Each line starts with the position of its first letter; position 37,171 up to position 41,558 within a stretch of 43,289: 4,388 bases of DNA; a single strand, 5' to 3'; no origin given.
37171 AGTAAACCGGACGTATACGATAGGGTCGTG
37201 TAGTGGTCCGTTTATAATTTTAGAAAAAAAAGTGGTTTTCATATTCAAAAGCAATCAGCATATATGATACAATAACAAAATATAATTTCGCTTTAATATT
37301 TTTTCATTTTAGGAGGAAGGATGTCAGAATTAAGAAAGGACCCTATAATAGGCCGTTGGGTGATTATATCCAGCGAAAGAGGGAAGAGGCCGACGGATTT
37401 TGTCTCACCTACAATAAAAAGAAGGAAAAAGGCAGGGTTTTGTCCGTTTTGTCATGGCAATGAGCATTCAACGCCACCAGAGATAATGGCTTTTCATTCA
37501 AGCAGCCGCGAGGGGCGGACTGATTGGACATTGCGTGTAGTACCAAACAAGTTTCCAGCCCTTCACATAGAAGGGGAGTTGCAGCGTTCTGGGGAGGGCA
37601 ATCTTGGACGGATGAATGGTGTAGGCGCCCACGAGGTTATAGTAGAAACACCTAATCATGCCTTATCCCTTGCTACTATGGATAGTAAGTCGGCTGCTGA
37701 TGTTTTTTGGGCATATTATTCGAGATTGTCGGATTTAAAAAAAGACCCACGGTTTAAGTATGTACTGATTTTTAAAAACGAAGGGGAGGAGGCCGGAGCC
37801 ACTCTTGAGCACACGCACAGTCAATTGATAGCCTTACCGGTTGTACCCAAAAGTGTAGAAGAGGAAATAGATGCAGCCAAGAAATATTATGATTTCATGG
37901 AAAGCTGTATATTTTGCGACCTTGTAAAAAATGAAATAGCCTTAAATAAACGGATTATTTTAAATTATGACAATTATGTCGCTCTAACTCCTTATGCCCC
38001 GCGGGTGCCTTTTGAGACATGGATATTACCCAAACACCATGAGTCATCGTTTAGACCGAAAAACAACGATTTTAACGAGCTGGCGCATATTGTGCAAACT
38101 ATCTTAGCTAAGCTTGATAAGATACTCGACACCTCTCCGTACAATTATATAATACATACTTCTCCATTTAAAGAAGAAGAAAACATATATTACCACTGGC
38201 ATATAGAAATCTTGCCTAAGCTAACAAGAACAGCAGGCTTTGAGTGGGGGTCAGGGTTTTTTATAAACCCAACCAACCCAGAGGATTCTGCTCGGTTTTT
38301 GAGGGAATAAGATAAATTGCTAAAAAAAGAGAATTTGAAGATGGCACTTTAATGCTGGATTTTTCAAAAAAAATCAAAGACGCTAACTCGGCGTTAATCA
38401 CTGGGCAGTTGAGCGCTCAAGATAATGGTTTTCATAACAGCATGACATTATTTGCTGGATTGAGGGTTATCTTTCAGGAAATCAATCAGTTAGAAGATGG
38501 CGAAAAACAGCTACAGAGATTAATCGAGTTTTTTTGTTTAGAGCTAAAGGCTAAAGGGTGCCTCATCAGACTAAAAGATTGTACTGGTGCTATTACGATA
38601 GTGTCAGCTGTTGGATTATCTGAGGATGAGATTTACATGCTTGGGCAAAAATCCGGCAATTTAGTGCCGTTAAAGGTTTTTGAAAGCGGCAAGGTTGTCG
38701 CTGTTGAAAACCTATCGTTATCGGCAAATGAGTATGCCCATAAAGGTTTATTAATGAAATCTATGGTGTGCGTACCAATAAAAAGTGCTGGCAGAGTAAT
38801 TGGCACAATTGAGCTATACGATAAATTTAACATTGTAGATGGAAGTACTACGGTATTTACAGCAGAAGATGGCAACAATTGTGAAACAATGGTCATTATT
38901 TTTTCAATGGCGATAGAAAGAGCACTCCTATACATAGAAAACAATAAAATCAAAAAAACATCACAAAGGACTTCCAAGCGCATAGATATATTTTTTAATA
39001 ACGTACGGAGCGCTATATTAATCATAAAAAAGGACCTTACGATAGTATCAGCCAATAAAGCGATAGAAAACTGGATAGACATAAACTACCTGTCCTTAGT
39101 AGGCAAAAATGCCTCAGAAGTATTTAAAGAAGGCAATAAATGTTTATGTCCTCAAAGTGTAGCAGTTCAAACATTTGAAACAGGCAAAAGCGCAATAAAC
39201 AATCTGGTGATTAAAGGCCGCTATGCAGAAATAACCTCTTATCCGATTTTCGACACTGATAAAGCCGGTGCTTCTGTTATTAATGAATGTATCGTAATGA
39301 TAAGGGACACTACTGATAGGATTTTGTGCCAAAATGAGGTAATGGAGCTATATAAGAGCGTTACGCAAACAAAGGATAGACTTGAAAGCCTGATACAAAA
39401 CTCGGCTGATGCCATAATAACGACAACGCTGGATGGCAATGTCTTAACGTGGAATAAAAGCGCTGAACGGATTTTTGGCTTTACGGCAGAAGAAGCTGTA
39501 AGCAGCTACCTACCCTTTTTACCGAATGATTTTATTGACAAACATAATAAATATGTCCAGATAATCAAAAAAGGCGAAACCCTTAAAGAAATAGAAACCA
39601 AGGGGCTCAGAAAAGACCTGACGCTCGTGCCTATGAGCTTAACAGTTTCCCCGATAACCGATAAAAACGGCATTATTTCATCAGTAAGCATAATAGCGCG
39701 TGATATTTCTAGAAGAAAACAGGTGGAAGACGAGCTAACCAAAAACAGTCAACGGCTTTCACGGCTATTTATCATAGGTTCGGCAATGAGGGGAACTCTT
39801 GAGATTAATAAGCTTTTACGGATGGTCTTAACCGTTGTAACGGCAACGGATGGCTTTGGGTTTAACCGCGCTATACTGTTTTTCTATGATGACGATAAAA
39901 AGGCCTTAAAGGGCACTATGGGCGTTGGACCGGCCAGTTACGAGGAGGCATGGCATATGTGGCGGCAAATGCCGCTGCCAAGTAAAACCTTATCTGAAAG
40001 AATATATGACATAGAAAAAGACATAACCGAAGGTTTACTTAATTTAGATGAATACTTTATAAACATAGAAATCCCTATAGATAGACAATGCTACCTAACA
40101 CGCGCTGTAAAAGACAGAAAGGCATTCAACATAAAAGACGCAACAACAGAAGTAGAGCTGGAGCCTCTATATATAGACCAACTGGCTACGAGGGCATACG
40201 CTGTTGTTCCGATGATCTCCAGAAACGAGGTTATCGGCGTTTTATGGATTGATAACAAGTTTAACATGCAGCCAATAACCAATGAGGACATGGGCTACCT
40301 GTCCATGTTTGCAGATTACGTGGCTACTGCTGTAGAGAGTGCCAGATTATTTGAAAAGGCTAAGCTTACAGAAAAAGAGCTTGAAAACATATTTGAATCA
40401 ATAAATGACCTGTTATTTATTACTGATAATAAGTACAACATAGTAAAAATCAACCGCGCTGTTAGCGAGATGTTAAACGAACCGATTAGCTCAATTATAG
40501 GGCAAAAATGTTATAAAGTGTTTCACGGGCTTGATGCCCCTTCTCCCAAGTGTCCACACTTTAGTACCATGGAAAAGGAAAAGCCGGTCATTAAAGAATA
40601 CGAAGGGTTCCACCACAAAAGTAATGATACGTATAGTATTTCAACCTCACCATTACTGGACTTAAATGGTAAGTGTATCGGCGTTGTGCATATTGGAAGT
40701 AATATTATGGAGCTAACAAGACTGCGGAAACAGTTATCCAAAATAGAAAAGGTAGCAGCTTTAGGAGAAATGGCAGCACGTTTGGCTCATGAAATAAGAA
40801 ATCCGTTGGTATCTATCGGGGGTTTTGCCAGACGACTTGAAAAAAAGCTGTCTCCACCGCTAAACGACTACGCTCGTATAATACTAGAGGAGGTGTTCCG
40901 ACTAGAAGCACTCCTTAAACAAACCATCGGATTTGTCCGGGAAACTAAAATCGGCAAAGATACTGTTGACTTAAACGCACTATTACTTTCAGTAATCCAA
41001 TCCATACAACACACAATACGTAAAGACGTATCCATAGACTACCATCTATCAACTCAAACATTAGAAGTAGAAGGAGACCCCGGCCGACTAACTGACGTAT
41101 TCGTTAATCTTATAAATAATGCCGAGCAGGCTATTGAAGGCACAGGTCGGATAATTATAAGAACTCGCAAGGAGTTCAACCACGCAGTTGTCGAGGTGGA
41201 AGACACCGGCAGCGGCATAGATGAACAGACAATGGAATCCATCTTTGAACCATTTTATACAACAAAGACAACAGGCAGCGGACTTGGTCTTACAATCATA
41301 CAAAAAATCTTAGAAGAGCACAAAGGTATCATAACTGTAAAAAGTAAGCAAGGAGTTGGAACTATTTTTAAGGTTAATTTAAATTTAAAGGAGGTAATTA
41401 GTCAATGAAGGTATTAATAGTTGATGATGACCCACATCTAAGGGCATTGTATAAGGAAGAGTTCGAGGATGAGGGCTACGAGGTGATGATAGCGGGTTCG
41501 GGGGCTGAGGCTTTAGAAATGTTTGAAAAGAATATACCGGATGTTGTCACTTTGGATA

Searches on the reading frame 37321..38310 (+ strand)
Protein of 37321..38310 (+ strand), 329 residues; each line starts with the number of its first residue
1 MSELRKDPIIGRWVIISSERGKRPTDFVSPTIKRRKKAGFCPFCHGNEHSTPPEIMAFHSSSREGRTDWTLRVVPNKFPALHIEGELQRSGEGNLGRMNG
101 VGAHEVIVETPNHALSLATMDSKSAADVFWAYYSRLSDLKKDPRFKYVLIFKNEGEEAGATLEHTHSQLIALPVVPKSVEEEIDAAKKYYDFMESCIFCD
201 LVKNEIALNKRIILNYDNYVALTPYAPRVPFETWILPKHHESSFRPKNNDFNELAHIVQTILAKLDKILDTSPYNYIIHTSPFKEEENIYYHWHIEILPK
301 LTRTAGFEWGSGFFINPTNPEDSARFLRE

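Call 10: search_protein_families(library=pfam, proteins=[window:37321-38310:+], max_evalue=0.00001)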
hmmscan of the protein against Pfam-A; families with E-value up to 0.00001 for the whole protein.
window:37321-38310:+ (329 aa): 4 families
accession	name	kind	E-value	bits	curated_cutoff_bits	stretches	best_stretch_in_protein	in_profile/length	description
PF01087.27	GalP_UDP_transf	-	3.5e-14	54.1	22.1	1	3-176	13-184/184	Galactose-1-phosphate uridyl transferase, N-terminal domain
PF02744.22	GalP_UDP_tr_C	-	1.2e-13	51.6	29.2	1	183-304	2-124/165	Galactose-1-phosphate uridyl transferase, C-terminal domain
PF16268.10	DUF4921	-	6e-13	48.9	28.5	1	135-322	210-388/425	Domain of unknown function (DUF4921)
PF16285.10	DUF4931_N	-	7.7e-07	29.7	24.1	0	106-172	55-121/124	Domain of unknown function (DUF4931) N-terminal domain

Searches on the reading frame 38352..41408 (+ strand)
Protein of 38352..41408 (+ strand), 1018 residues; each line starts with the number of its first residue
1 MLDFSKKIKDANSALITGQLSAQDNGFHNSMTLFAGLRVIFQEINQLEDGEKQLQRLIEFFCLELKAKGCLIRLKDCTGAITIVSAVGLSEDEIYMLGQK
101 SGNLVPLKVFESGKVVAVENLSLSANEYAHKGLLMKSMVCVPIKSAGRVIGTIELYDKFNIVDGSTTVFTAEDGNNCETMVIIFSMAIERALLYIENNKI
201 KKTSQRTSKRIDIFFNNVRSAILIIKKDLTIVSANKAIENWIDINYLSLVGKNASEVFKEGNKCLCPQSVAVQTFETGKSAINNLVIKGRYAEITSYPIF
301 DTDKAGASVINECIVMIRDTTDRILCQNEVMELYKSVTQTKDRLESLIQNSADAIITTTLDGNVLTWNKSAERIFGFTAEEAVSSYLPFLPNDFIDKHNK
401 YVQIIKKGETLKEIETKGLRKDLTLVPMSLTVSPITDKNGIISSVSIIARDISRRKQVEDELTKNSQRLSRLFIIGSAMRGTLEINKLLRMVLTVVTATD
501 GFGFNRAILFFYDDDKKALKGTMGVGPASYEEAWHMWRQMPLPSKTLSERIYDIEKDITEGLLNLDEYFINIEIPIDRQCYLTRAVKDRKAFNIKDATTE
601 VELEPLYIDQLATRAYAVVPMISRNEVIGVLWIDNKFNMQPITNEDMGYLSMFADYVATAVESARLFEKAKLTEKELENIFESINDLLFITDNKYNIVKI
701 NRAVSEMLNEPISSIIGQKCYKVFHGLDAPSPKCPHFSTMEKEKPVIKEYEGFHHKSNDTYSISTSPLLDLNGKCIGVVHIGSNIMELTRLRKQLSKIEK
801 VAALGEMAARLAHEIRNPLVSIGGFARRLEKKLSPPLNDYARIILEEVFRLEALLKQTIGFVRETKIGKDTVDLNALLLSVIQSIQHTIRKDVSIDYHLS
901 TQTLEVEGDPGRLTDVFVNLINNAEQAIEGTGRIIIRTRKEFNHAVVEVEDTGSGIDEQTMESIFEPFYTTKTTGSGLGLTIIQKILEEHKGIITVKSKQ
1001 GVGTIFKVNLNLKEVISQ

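Call 10: search_protein_families(library=pfam, proteins=[window:38352-41408:+], max_evalue=0.00001)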
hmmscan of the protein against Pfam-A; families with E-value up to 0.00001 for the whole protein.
window:38352-41408:+ (1018 aa): 9 families
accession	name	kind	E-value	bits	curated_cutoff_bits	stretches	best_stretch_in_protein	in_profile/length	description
PF08448.16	PAS_4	-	1.1e-25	90.4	23.1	2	681-787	1-107/110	PAS fold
PF13426.13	PAS_9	-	4.9e-25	88.2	27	1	353-453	2-102/103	PAS domain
PF02518.31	HATPase_c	-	1.7e-22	80.4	26.4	1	908-1013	1-110/111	Histidine kinase-, DNA gyrase B-, and HSP90-like ATPase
PF00989.32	PAS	-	6.5e-22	78.1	22.6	1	343-452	2-113/113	PAS fold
PF01590.32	GAF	-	1.1e-18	68.4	22.4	1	572-661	47-133/133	GAF domain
PF13188.13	PAS_8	-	8.4e-16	57.7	21.8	0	343-383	2-43/65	PAS domain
PF13185.12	GAF_2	-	2e-13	51.1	28.6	1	488-662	7-136/136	GAF domain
PF00512.31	HisKA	-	1.4e-09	38.3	26.9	1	804-862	2-61/66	His Kinase A (phospho-acceptor) domain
PF13492.12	GAF_3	-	7.8e-08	33.2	27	1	592-662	61-128/129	GAF domain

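Call 71: find_encoding_contigs(protein=window:38352-41408:+, flank=10000, max_places=2)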
Protein window:38352-41408:+ (1018 aa): 1 contig read that carries it; 1 place shown.
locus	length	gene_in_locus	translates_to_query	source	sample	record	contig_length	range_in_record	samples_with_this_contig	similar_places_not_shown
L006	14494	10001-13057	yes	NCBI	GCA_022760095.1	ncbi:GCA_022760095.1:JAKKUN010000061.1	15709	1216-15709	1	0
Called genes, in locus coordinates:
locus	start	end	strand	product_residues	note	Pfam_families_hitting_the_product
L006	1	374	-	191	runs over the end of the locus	PF07963:N_methyl (weak)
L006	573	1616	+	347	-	PF13428:TPR_14 (faint), PF13181:TPR_8 (faint), PF00515:TPR_1 (faint), PF07719:TPR_2 (faint), PF13431:TPR_17 (faint), PF13424:TPR_12 (faint), PF25068:ARM_TT21_4th (weak), PF14559:TPR_19 (weak), +3 more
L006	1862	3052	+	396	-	PF00155:Aminotran_1_2, PF01041:DegT_DnrJ_EryC1 (weak)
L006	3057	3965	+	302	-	PF03193:RsgA_GTPase (faint), PF00009:GTP_EFTU (weak), PF00350:Dynamin_N (faint), PF01926:MMR_HSR1, PF02421:FeoB_N, PF07650:KH_2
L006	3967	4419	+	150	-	PF02577:BFN_dom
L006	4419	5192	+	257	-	PF11967:RecO_N, PF02565:RecO_C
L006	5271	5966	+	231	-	PF00072:Response_reg, PF00486:Trans_reg_C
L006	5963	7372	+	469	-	PF00989:PAS, PF08448:PAS_4 (weak), PF13426:PAS_9, PF13596:PAS_10 (weak), PF00512:HisKA, PF02518:HATPase_c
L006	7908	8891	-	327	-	PF12706:Lactamase_B_2 (faint)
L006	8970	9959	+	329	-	PF01087:GalP_UDP_transf, PF16268:DUF4921, PF16285:DUF4931_N (weak), PF02744:GalP_UDP_tr_C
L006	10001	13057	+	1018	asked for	PF00989:PAS, PF08448:PAS_4, PF13188:PAS_8 (weak), PF13426:PAS_9, PF01590:GAF, PF08448:PAS_4, PF00512:HisKA, PF02518:HATPase_c, +2 more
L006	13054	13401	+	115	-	PF00072:Response_reg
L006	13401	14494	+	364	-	PF05958:tRNA_U5-meth_tr, PF02475:TRM5-TYW2_MTfase (weak), PF05175:MTS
